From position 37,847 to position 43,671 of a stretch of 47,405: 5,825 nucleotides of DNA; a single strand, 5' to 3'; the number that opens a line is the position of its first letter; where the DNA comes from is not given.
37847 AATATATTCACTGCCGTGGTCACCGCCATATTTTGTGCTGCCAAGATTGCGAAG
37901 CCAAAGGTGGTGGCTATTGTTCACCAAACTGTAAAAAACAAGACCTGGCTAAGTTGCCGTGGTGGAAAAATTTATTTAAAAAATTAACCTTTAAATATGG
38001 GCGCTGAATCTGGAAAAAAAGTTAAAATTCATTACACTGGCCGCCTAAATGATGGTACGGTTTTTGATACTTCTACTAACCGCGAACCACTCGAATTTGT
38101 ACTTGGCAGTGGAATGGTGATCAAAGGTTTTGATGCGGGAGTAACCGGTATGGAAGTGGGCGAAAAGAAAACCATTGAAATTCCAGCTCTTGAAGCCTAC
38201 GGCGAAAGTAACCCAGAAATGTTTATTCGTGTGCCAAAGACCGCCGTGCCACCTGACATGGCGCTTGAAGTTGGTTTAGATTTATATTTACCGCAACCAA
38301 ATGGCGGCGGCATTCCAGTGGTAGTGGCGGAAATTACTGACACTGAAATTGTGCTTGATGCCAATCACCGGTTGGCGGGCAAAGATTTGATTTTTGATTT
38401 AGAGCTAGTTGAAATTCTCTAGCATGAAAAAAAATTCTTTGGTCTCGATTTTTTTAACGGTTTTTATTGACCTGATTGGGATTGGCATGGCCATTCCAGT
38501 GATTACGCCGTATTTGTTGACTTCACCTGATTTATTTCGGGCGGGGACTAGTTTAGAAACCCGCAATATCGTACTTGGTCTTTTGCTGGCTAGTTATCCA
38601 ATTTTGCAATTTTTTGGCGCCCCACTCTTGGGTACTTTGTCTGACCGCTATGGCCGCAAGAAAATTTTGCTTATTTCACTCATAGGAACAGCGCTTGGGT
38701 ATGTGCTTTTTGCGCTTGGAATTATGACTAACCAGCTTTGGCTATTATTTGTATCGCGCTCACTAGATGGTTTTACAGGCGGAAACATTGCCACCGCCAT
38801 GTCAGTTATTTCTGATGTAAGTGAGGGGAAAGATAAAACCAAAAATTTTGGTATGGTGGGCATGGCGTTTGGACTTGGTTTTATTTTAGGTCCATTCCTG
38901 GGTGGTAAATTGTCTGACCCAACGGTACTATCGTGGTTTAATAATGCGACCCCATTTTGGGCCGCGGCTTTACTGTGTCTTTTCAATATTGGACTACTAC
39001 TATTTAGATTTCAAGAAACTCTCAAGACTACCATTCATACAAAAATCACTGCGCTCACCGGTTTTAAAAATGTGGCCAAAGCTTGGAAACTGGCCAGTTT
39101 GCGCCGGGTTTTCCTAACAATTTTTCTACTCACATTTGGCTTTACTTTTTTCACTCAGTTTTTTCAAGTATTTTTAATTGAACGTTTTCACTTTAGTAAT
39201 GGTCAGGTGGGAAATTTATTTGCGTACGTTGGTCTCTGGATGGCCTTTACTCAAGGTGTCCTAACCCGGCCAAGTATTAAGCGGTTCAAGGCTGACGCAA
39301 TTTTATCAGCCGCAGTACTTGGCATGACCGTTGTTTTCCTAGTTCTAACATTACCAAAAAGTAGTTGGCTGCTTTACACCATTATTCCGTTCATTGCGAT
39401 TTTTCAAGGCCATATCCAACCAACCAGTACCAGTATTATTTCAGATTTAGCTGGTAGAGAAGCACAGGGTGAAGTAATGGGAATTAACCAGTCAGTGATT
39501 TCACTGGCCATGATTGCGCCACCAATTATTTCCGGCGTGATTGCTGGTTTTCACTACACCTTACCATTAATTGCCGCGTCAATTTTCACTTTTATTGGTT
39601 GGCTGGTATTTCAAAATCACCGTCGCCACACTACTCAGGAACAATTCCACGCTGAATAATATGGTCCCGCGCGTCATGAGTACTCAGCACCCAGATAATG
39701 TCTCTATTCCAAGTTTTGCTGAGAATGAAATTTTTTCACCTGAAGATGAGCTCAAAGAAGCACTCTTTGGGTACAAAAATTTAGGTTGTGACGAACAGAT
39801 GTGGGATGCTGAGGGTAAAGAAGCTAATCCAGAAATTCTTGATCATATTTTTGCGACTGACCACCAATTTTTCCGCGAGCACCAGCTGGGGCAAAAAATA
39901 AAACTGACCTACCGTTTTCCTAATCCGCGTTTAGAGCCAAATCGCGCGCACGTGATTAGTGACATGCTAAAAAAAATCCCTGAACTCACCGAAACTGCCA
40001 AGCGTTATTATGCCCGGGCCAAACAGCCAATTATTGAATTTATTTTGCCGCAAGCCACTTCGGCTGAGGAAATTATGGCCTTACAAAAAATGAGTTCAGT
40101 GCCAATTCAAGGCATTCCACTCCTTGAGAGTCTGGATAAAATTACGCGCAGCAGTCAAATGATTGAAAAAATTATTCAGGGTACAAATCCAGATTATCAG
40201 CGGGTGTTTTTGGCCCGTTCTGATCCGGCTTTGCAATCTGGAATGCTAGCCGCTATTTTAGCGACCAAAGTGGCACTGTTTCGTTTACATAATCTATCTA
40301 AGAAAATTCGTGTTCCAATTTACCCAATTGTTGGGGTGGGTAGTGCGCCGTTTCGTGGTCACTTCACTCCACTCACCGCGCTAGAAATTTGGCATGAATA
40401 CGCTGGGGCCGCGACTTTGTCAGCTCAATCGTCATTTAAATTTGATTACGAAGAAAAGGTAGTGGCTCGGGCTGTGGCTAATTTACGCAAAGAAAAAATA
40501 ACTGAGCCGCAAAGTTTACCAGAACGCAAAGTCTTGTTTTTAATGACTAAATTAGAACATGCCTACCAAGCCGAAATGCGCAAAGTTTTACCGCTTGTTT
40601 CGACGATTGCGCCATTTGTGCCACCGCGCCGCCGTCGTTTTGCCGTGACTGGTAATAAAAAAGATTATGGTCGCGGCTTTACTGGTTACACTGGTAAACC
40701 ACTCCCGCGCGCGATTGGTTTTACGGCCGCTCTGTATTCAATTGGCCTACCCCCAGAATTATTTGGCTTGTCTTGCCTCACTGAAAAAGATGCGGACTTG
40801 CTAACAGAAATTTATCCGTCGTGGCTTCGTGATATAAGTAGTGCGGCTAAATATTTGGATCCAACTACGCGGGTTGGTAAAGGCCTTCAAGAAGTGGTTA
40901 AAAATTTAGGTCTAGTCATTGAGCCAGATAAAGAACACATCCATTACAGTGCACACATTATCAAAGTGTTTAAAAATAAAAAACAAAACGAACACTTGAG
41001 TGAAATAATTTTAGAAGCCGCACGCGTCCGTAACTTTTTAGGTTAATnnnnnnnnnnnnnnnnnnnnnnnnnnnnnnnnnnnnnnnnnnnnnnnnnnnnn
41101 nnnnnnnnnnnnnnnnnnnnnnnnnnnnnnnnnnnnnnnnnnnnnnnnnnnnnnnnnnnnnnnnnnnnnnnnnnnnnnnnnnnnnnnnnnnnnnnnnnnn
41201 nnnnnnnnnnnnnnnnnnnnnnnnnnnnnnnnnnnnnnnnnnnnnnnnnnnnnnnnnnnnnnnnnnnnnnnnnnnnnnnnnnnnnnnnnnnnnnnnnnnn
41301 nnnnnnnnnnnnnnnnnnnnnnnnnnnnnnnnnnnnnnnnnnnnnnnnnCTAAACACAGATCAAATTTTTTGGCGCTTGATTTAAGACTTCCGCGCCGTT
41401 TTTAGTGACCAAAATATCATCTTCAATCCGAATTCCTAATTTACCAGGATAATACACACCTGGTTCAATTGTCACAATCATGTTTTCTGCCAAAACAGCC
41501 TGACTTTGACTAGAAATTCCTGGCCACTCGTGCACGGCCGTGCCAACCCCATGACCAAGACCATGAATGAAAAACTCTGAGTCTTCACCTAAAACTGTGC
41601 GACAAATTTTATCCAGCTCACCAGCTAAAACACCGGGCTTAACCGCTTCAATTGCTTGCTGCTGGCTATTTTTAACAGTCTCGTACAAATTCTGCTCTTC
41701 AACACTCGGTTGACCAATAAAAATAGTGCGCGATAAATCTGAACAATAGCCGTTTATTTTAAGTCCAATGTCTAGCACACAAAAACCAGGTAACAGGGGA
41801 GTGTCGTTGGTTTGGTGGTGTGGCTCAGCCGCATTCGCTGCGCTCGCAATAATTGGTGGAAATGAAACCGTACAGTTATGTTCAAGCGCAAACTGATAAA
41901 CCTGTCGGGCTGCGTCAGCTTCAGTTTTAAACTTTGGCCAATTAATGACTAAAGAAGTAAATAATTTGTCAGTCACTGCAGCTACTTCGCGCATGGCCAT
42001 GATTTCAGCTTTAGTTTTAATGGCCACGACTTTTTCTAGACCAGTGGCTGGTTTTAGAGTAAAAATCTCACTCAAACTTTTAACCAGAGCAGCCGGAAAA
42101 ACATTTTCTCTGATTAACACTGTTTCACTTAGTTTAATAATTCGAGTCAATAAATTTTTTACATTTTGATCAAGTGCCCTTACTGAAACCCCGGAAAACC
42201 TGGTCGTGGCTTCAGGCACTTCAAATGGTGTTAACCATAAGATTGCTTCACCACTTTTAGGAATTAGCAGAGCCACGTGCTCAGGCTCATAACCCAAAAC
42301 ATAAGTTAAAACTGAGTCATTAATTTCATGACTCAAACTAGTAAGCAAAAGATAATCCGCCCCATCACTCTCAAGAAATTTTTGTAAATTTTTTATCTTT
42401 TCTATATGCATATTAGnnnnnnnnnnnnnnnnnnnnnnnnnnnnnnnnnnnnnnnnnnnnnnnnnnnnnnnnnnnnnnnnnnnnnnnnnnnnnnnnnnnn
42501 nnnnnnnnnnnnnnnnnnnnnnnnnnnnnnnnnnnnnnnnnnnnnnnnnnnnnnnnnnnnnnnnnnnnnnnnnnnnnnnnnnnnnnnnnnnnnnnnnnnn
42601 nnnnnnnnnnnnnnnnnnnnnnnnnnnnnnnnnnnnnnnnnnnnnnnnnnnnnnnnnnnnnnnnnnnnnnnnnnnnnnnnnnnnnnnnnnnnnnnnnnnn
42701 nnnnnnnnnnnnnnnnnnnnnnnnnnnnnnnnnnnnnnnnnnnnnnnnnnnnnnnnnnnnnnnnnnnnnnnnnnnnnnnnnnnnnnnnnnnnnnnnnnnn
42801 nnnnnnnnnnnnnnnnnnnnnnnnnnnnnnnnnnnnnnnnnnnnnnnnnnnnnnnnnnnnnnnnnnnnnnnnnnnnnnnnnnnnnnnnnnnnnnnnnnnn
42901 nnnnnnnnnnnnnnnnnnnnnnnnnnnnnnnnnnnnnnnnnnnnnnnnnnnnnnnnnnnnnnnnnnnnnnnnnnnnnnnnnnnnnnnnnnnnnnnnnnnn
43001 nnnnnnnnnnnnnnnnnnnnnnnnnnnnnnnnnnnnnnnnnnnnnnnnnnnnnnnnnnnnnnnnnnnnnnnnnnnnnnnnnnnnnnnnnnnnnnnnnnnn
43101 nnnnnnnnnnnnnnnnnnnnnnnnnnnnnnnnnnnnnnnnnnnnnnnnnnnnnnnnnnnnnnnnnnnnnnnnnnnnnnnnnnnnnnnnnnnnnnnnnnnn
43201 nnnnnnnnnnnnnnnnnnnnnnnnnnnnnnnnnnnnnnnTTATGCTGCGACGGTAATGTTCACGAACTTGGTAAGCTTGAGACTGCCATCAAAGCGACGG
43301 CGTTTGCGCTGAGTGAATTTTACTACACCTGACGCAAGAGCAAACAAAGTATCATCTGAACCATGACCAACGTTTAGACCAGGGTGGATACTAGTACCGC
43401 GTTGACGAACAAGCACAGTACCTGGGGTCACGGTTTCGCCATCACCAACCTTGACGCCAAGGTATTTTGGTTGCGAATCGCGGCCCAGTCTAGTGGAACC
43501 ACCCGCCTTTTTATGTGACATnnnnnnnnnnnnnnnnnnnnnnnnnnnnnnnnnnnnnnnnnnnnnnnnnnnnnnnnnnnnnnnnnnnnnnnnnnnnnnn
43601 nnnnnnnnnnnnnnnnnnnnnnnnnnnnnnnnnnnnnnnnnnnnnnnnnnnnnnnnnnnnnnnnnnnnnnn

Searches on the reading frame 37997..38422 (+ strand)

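Call 69: search_protein_families(library=pfam, proteins=[window:37997-38422:+], max_evalue=0.00001)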
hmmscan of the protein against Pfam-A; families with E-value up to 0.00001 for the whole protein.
window:37997-38422:+ (141 aa): 1 family
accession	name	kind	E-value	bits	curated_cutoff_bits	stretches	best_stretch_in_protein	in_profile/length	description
PF00254.34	FKBP_C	-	2.5e-25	89.1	21.1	1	3-81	5-85/94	FKBP-type peptidyl-prolyl cis-trans isomerase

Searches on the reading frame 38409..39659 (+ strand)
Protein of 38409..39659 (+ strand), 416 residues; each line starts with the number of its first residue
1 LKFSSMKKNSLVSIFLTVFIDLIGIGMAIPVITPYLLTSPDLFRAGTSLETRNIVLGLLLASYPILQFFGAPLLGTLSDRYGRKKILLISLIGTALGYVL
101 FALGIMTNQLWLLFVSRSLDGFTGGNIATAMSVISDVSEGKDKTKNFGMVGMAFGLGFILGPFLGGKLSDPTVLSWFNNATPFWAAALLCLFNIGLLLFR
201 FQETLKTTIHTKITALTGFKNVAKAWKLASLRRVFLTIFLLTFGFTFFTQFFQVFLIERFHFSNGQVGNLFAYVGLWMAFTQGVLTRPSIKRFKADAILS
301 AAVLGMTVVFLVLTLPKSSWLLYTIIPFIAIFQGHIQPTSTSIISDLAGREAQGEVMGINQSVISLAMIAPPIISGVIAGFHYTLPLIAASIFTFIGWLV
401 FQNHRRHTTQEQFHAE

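Call 70: search_protein_families(library=pfam, proteins=[window:38409-39659:+], max_evalue=0.00001)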
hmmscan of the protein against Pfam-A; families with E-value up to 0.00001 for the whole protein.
window:38409-39659:+ (416 aa): 2 families
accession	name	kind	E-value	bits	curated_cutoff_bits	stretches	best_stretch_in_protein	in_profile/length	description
PF07690.21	MFS_1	-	3.5e-55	187.8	33.4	2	14-369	1-344/347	Major Facilitator Superfamily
PF00083.30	Sugar_tr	-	7.8e-12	45.2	22.3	1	46-165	38-154/452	Sugar (and other) transporter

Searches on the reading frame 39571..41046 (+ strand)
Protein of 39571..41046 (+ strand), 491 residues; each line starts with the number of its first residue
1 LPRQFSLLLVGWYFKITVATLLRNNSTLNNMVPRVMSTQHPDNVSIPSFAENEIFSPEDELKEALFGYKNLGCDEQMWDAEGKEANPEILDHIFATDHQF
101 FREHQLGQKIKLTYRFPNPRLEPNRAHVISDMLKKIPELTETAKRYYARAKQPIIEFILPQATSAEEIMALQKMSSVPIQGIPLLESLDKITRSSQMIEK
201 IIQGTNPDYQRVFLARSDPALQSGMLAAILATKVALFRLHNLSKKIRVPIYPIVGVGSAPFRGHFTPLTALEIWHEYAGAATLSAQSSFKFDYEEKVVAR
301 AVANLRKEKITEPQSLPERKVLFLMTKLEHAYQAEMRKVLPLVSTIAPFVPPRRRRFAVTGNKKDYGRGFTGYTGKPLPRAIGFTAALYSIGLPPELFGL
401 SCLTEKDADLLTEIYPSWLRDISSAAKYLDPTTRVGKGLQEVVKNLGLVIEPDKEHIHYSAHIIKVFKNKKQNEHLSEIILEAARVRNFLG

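Call 70: search_protein_families(library=pfam, proteins=[window:39571-41046:+], max_evalue=0.00001)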
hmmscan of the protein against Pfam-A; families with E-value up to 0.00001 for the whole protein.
window:39571-41046:+ (491 aa): 1 family
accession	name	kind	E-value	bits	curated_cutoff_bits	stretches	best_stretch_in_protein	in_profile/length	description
PF14010.12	PEPcase_2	-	9.8e-128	427.2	25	2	179-491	174-493/493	Phosphoenolpyruvate carboxylase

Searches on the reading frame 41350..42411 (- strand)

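Call 70: search_protein_families(library=pfam, proteins=[window:41350-42411:-], max_evalue=0.00001)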
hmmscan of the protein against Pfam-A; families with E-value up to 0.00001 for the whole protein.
window:41350-42411:- (353 aa): 2 families
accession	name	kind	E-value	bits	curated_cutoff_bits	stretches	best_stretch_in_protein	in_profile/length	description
PF00557.29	Peptidase_M24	-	1.6e-55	188.5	23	1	139-337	2-208/208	Metallopeptidase family M24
PF01321.24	Creatinase_N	-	1.6e-07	32.3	22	1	6-125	2-121/128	Creatinase/Prolidase N-terminal domain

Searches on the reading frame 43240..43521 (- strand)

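Call 70: search_protein_families(library=pfam, proteins=[window:43240-43521:-], max_evalue=0.00001)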
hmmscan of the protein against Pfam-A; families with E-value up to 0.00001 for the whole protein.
window:43240-43521:- (93 aa): 1 family
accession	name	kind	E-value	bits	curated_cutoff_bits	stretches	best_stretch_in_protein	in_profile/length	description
PF01016.24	Ribosomal_L27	-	2e-33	114.7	20.5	1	3-77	2-76/79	Ribosomal L27 protein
